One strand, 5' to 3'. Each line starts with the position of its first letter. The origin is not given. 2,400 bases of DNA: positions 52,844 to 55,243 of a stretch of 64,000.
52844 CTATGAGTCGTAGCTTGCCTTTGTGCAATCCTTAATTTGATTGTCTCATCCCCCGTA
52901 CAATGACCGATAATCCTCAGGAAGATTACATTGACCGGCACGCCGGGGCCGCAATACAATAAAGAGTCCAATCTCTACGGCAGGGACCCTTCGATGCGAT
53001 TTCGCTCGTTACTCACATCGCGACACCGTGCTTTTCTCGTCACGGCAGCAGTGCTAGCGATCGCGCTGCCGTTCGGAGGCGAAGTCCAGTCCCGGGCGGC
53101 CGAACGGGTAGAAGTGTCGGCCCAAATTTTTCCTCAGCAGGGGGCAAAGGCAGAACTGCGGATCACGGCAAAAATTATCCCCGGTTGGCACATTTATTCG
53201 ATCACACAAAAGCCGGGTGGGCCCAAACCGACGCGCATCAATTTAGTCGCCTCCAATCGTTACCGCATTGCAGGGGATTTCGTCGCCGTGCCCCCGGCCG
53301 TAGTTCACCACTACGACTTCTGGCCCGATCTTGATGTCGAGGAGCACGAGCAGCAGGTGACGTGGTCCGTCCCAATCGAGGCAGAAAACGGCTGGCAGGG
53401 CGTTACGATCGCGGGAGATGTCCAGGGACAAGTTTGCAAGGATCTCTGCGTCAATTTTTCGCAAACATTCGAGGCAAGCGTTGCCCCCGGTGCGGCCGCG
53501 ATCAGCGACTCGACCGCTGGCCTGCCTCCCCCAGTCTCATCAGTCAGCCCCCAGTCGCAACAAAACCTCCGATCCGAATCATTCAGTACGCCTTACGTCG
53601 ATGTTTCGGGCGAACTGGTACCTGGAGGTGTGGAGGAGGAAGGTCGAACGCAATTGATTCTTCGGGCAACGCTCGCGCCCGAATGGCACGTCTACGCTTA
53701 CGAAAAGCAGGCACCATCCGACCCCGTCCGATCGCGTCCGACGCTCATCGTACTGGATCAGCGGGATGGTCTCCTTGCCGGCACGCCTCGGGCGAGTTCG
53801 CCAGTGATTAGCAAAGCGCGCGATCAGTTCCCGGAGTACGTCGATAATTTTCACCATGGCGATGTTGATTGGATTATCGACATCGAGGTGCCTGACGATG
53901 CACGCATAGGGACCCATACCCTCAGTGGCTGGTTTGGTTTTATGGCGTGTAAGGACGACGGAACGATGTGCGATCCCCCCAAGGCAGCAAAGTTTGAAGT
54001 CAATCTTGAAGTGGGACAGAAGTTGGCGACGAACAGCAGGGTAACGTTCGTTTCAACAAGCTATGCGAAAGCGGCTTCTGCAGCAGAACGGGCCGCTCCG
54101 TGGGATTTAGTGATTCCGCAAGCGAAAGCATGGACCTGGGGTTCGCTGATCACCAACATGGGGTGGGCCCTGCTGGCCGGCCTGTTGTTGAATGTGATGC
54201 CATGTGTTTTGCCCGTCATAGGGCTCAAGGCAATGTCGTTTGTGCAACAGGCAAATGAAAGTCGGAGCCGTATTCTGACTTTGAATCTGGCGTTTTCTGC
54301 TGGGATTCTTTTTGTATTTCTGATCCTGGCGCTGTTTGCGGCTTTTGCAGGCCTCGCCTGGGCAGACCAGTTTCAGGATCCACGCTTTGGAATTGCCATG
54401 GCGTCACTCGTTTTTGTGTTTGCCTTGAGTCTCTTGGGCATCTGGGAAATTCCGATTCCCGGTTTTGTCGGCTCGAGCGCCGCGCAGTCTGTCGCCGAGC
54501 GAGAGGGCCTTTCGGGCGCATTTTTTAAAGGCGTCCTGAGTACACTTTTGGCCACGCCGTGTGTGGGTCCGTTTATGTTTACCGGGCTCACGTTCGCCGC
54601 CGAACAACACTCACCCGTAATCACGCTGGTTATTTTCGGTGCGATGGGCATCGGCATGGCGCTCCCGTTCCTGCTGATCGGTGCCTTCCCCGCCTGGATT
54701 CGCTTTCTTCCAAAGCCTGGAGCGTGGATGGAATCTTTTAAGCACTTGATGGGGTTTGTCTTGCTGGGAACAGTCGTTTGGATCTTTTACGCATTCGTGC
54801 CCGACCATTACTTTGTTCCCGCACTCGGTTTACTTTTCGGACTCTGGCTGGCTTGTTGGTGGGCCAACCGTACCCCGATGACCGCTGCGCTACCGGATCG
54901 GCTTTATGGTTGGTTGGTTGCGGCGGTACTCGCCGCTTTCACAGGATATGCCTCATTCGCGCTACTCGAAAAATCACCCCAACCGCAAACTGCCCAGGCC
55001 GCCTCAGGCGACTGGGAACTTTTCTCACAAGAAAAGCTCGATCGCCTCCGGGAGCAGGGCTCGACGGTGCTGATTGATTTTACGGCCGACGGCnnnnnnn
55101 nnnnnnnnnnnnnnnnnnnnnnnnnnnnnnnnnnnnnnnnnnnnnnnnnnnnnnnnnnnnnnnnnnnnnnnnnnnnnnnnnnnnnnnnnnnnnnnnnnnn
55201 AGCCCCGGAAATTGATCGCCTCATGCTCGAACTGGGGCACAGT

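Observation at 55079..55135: In-frame TGA at the first Cys of the CxxC motif of a DsbD-family reductase: candidate UxxC selenoprotein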

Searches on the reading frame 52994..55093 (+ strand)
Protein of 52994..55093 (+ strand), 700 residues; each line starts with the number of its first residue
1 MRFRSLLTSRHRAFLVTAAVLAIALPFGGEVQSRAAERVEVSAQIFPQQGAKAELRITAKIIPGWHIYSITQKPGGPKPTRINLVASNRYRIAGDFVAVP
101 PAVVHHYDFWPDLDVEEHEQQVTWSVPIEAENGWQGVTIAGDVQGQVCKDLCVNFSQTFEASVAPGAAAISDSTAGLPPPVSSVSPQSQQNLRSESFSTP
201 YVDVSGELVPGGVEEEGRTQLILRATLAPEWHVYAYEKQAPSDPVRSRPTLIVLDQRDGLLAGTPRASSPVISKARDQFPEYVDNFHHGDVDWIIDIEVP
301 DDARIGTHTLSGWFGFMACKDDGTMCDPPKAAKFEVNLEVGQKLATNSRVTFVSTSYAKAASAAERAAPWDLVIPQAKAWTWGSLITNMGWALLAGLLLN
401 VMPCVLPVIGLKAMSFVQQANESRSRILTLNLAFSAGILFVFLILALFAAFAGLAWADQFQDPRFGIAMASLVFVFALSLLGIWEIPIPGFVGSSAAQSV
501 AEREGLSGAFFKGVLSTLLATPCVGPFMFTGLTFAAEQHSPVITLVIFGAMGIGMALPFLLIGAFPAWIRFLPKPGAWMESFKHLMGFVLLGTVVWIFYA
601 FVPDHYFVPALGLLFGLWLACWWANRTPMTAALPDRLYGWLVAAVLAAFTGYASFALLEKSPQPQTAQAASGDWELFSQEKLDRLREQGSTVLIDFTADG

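Call 52: find_encoding_contigs(protein=window:52994-55093:+, flank=10000, max_places=3)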
Protein window:52994-55093:+ (700 aa): no gene with exactly this product is on record in the collection.
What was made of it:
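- Tried and rejected: The window's truncated product is not in the contig index, so the source genome could not be identified (call 52).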

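Call 86: predict_structure(alignment_id=A5)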
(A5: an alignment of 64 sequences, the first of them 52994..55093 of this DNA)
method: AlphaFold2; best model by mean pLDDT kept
length: 700 residues; sequences in the alignment: 64
mean_pLDDT: 83.5   pTM: 0.60
mean pLDDT of the five models: 83.5, 82.7, 81.7, 80.6, 80.2
residues with pLDDT >= 90: 346; 70-90: 239; 50-70: 58; < 50: 57
segments of 3 or more residues with pLDDT < 50: 1-4, 24-34, 167-190, 487-494, 666-671
pLDDT, mean of each block of 10 residues (from residue 1): 48 68 45 63 91 96 96 95 94 96 94 95 97 90 95 94 67 37 42 88 97 92 97 96 92 94 94 90 93 96 92 97 89 97 89 97 90 71 89 91 77 73 86 93 88 69 87 87 57 51 76 85 72 74 91 93 86 79 85 90 90 94 84 90 94 87 51 69 84 68
secondary structure, 60 per line:
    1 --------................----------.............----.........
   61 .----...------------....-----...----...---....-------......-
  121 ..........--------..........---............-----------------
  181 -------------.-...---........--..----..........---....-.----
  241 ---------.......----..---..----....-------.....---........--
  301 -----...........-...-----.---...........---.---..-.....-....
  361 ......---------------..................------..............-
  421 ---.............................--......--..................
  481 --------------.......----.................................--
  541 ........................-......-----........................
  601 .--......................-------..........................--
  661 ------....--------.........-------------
elements in order (helices of 4 or more, strands of 3 or more residues): H9-24 H35-38 E39-47 E52-61 E66-68 E81-84 E90-92 E97-99 E103-106 E114-119 E121-130 E139-148 E152-163 E196-198 E202-209 E218-227 E231-234 E250-256 E272-275 E283-287 E291-298 E306-316 E318-320 E330-340 E351-355 H357-366 H382-399 H406-419 H424-452 H455-460 H463-480 H495-501 H506-538 H541-564 H566-571 H577-601 H604-625 H633-658 H667-670 H679-687
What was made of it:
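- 52994..53098 (+): N-terminal signal-peptide-like segment (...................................). The extent is inferred. The model shows a helix at residues 9-24 and then a low-confidence linker (call 86).
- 53108..53482 (+): First periplasmic Ig-fold (alpha-like) domain, residues ~39-163, with the invariant CxxxC pair C148/C152 (CKDLC). Beta-sandwich at 39-163 in the model (call 86).
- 53579..54058 (+): Second periplasmic Ig-fold (alpha-like) domain, residues ~196-355, with the invariant pair C319/C326 (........). Beta-sandwich at 196-355 in the model (call 86).
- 54155..54967 (+): Transmembrane beta domain (residues ~388-658) with the two relay cysteines C404 (MPCVLP) and C523 (TPCVGP). The helical bundle runs to residue 658 in the model (call 86).
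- On DsbD superfamily (transmembrane thiol:disulfide reductases): Helical bundle in the model (call 86).
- On ScsB-type subfamily: Two beta-sandwich domains at 39-163 and 196-355 (call 86).
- Tried and rejected: Only residues 1-700 were modelled (call 86), so the gamma domain rests on sequence evidence alone.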

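Call 88: fold_search(model_id=the predicted structure, library=pdb)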
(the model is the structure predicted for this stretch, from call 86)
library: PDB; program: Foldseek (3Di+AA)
matches with E <= 10: 1051; with E <= 0.001: 18
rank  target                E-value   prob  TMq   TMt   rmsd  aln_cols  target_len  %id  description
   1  6c29_A                6.3e-09  1.00  0.15  0.38  16.4       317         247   14  Crystal structure of the N-terminal periplasmic domain of ScsB from Proteus mirabilis (released 2018-03-07)
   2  4z23                  2.9e-05  0.97  0.09  0.16  22.6       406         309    6  BspA_C_WT (released 2016-06-29)
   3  5dz9                  6.6e-05  0.91  0.08  0.15  21.5       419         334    6  Streptococcus agalactiae AgI/II polypeptide BspA C-terminal domain (Mut) (released 2016-06-22)
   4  2f6a_B                1.0e-04  0.98  0.11  0.21  19.6       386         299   10  Collagen Adhesin and Collagen Complex Structure (released 2006-12-12)
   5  8jl8                  1.3e-04  0.89  0.09  0.17  19.2       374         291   10  Crystal structure of the collagen binding domain of Cnm from Streptococcus mutans (released 2024-04-10)
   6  4tsh_B                3.0e-04  0.91  0.09  0.12  24.8       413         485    7  A Novel Protein Fold Forms an Intramolecular Lock to Stabilize the Tertiary Structure of Streptococcus mutans Adhesin  (released 2014-10-22)
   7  3f83                  3.8e-04  0.72  0.08  0.11  23.9       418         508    8  Structure of fusion complex of the minor pilin CfaE and major pilin CfaB of CFA/I pili from ETEC E. coli (released 2009-08-11)
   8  4kkq_A                4.3e-04  1.00  0.11  0.30  15.5       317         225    8  Crystal structure of Vibrio cholerae RbmA (crystal form 1) (released 2013-05-22)
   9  2f6a_A                4.3e-04  0.95  0.11  0.21  20.0       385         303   10  Collagen Adhesin and Collagen Complex Structure (released 2006-12-12)
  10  6dps_A                4.7e-04  1.00  0.13  0.57   5.3       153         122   16  Crystal Structure of Neisseria meningitidis DsbD n-terminal domain in the oxidised form (released 2018-09-12)
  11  6dps_D                4.7e-04  1.00  0.13  0.53   5.7       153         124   16  Crystal Structure of Neisseria meningitidis DsbD n-terminal domain in the oxidised form (released 2018-09-12)
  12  2vr3_A                5.2e-04  0.99  0.11  0.23  18.7       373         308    7  Structural and Biochemical Characterization of Fibrinogen binding to ClfA from Staphylocccus aureus (released 2009-05-19)
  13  3f84_A                5.2e-04  0.80  0.08  0.15  24.1       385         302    8  Structure of fusion complex of major pilin CfaB and major pilin CfaB of CFA/I pilus from ETEC E. coli (released 2009-08-11)
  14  4kkp_B                5.7e-04  1.00  0.11  0.29  16.1       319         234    8  Crystal structure of Vibrio cholerae RbmA (crystal form 2) (released 2013-05-22)
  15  4b5z                  7.1e-04  0.95  0.11  0.22  18.2       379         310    8  Structure of the apo-rFnBPA(189-505) from Staphylococcus aureus (released 2013-10-09)
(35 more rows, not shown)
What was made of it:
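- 53108..53482 (+): Fold hits 6C29 ScsB-N and 6DPS DsbD-N (call 88).
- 53579..54058 (+): The alignment to the ScsB tandem domain spans 317 columns (call 88).
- On DsbD superfamily (transmembrane thiol:disulfide reductases): Fold hits to DsbD-N 6DPS and ScsB-N 6C29 (call 88).
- On ScsB-type subfamily: Best PDB fold match is ScsB-N 6C29, E=6e-9 (call 88).
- Closest known: ScsB. Same: The best structural match of the N-terminal half is 6C29 (E=6e-9, probability 1.00, 317 aligned columns, call 88).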

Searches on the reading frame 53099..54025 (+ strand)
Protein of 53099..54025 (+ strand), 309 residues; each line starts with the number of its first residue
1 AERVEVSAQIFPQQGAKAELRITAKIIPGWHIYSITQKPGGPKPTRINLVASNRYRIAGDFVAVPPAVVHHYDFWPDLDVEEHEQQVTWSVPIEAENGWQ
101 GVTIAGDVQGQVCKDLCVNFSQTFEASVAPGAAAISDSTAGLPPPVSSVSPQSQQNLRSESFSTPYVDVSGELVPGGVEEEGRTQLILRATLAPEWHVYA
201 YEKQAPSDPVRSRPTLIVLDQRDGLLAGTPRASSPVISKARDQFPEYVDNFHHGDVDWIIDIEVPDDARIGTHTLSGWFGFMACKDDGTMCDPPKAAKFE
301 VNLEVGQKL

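Call 71: search_solved_structures(query=window:53099-54025:+, max_evalue=10, show_alignments=3)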
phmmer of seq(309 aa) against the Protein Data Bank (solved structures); distinct sequences matched with E-value up to 10: 1.
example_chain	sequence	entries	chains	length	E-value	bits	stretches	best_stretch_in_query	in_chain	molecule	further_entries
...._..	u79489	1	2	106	0.61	12.3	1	88-137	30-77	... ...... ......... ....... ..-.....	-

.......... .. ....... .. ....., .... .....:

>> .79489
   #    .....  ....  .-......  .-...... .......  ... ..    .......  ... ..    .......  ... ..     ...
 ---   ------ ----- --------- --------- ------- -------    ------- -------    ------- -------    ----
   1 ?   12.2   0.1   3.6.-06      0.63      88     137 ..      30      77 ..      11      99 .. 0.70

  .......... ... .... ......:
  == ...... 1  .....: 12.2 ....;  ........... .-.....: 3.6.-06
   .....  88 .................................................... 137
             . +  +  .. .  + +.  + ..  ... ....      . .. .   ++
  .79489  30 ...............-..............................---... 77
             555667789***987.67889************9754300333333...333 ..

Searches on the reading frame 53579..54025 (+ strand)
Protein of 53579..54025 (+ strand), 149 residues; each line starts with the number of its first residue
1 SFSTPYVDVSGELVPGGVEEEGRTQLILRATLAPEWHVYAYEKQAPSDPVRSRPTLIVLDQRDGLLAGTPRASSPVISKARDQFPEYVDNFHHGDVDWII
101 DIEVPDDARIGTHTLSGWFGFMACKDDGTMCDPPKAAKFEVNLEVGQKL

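Call 72: search_protein_families(library=pfam, proteins=[window:53579-54025:+], max_evalue=10)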
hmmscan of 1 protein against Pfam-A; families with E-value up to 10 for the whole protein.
seq(149 aa): 1 family
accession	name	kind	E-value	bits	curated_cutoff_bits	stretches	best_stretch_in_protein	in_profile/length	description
PF11412.14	DsbD_N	-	0.0003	21.2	25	1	21-141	17-117/119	Thiol:disulfide interchange protein DsbD, N-terminal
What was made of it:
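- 53579..54058 (+): Weak DsbD_N hit E=3e-4, below the Pfam cut-off (call 72).
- On ScsB-type subfamily: The second domain gives a weak DsbD_N hit (call 72).
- Checked: A second, weaker DsbD_N match covers about residues 215-355 (call 72).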
